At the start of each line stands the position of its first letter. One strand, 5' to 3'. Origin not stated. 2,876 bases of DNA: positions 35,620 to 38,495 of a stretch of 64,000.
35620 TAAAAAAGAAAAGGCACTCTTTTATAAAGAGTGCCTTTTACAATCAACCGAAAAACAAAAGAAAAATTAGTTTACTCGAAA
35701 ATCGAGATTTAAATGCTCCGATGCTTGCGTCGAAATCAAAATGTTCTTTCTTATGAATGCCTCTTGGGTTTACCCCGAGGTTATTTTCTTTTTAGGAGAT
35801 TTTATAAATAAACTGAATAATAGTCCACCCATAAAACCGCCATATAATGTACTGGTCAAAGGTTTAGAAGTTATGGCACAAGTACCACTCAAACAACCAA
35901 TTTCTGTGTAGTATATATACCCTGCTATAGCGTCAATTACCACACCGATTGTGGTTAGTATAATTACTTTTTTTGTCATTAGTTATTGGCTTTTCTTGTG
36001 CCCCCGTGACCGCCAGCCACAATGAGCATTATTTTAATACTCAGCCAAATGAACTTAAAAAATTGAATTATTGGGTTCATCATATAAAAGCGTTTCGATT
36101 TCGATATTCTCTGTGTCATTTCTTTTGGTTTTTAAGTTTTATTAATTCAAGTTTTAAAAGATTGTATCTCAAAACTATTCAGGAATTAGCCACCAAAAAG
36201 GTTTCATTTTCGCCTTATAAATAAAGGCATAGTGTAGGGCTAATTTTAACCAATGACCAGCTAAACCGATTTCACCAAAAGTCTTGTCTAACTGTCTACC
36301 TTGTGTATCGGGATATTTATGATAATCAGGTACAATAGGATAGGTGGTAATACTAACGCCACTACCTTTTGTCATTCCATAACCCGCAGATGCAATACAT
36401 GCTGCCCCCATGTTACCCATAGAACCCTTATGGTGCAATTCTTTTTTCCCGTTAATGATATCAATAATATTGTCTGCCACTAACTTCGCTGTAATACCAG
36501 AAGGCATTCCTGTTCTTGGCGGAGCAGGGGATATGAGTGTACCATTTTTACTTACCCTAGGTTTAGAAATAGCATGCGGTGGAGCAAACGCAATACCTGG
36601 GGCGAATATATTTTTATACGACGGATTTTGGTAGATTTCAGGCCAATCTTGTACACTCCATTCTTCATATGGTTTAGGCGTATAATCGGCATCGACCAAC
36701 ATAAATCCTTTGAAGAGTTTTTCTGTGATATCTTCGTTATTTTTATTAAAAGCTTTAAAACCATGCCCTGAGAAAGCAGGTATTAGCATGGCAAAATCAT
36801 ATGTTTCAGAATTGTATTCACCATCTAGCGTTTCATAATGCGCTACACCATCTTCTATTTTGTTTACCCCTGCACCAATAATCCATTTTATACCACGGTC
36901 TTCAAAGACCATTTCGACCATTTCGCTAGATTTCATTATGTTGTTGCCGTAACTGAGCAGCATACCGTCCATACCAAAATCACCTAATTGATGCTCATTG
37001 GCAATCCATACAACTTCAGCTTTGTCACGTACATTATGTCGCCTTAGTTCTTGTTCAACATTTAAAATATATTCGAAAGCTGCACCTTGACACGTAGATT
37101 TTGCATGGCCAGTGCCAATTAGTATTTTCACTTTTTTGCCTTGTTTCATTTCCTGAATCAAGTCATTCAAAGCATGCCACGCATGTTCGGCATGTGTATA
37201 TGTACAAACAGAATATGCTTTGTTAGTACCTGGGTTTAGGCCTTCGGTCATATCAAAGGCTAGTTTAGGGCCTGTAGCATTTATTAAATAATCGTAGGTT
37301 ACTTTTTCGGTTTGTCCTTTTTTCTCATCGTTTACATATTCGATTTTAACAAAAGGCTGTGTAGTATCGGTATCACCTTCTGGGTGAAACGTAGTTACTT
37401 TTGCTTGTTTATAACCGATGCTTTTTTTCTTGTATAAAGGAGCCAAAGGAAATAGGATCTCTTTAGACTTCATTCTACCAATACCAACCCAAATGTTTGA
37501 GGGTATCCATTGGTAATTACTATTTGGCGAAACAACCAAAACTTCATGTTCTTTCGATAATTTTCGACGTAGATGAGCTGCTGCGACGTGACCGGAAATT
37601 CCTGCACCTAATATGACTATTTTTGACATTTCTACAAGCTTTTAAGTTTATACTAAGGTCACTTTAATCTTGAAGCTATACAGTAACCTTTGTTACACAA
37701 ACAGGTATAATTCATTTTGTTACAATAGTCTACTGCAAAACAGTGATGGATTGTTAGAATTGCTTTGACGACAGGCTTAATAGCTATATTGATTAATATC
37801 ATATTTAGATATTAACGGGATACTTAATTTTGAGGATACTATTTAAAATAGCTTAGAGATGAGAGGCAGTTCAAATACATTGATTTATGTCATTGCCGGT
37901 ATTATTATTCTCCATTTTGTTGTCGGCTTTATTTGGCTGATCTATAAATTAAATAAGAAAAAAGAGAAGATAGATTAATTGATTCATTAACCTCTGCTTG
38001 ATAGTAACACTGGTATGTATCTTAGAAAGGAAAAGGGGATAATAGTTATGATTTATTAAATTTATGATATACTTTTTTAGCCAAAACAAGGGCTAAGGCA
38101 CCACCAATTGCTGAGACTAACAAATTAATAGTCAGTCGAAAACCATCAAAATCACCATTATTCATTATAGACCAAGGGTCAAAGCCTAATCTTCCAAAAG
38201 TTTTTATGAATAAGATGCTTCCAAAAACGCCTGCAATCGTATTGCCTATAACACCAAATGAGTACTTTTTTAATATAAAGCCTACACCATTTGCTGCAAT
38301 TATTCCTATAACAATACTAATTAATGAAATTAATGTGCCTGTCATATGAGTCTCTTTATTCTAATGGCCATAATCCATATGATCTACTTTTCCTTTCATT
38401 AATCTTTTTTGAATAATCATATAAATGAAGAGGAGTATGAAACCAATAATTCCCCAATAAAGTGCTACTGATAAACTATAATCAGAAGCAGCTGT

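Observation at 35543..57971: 16-bp CRP/FNR-type palindrome at fixed class-II distance from -7 boxes defines a regulon of about 15 promoters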

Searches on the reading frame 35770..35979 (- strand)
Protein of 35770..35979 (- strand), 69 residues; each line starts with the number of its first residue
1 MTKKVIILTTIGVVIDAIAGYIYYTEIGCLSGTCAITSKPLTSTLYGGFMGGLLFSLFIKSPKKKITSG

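Call 40: search_protein_families(library=pfam, proteins=[window:35770-35979:-], max_evalue=0.01)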
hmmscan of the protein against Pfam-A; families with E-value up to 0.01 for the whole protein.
window:35770-35979:- (69 aa): 1 family
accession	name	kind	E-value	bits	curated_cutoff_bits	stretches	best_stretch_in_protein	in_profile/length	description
PF19628.4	DUF6132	-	9.3e-06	25.6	23.2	1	10-57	13-55/60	Family of unknown function (DUF6132)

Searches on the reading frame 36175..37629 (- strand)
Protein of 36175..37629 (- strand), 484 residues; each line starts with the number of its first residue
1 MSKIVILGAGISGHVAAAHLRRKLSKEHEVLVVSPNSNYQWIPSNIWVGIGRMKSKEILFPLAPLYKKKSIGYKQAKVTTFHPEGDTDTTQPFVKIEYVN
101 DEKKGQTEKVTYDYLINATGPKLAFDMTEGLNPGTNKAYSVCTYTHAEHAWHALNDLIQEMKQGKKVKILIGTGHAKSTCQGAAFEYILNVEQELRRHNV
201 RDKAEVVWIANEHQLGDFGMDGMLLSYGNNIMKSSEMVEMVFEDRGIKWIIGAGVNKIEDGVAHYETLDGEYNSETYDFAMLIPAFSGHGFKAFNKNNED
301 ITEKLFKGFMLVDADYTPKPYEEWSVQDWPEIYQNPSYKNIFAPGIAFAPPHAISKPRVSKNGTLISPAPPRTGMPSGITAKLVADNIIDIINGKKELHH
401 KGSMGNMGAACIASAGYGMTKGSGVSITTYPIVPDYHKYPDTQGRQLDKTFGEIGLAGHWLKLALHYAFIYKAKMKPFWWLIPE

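Call 9: search_protein_families(library=pfam, proteins=[window:36175-37629:-])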
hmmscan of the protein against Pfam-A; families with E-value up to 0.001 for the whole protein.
window:36175-37629:- (484 aa): 1 family
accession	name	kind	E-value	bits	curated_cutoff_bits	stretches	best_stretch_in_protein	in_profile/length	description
PF07992.20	Pyr_redox_2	-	4e-11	43.3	26.1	1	3-278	2-229/291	Pyridine nucleotide-disulphide oxidoreductase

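Call 10: search_protein_families(library=ncbifam, proteins=[window:36175-37629:-])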
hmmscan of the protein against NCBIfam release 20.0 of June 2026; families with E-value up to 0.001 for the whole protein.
window:36175-37629:- (484 aa): 3 families
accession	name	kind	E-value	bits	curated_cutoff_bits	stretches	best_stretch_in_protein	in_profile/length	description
NF049943.1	SQR_III_seleno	exception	1.3e-16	60.5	525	1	3-212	2-191/406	type III sulfide quinone reductase, selenoprotein subtype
NF046103.1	NOXase_Strep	equivalog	7.3e-07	28.5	600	1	3-154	1-142/442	H2O-forming NADH oxidase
TIGR03385.1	CoA_CoA_reduc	equivalog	4e-06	25.9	578.8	1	3-175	1-159/439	CoA-disulfide reductase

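Call 62: search_solved_structures(query=window:36175-37629:-, max_evalue=0.00001)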
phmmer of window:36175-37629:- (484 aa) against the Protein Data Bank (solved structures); distinct sequences matched with E-value up to 0.00001: 13.
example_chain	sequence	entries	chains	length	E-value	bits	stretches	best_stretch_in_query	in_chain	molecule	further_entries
3sz0_A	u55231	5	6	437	1.1e-32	116.6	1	3-314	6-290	Sulfide-quinone reductase, putative | Sulfide-quinone reductase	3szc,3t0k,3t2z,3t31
3szf_A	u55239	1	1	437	1.4e-32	116.2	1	3-314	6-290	Sulfide-quinone reductase, putative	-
3hyv_A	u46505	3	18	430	2e-32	115.7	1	3-416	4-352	Sulfide-quinone reductase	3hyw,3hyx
3sy4_A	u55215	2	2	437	2.8e-32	115.2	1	3-314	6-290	Sulfide-quinone reductase, putative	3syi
3sx6_A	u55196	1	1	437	5.9e-32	114.1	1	3-290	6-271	Sulfide-quinone reductase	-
3kpk_A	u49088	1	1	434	9.2e-32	113.5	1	1-314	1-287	Sulfide-quinone reductase, putative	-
3t2y_A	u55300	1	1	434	1.2e-31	113.1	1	1-314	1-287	Sulfide-quinone reductase, putative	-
3sxi_A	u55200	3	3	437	2.1e-31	112.3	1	3-314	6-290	Sulfide-quinone reductase, putative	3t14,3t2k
3szw_A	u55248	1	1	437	2.9e-31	111.8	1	3-314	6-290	Sulfide-quinone reductase, putative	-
8dhk_A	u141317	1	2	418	1.2e-06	30.6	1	3-208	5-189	Sulfide:quinone oxidoreductase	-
6mp5_A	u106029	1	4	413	3.8e-06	29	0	3-208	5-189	Sulfide:quinone oxidoreductase, mitochondrial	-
6mo6_A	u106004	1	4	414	3.8e-06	29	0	3-208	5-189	Sulfide:quinone oxidoreductase, mitochondrial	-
6oi5_A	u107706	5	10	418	3.9e-06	28.9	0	3-208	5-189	Sulfide:quinone oxidoreductase, mitochondrial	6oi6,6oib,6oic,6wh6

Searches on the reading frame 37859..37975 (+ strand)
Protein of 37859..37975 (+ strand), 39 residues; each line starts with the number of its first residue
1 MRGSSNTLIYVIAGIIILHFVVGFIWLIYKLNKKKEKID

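Call 73: search_protein_families(library=pfam, proteins=[window:37859-37975:+], max_evalue=0.01)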
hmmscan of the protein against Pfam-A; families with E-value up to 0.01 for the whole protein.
seq(39 aa): 1 family
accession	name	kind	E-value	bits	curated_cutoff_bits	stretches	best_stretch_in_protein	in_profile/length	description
PF06143.16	Baculo_11_kDa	-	0.0025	17.8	28.4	1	9-38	37-66/84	Baculovirus 11 kDa family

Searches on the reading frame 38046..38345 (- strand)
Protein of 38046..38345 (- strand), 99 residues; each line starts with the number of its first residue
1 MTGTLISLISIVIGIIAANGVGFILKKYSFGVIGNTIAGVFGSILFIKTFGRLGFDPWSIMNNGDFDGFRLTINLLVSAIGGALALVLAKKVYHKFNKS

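Call 40: search_protein_families(library=pfam, proteins=[window:38046-38345:-], max_evalue=0.01)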
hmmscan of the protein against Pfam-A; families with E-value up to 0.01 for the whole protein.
window:38046-38345:- (99 aa): 1 family
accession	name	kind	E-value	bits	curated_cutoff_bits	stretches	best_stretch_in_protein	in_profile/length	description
PF13572.11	DUF4134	-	0.0041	17.8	26.5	0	74-98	39-63/93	Domain of unknown function (DUF4134)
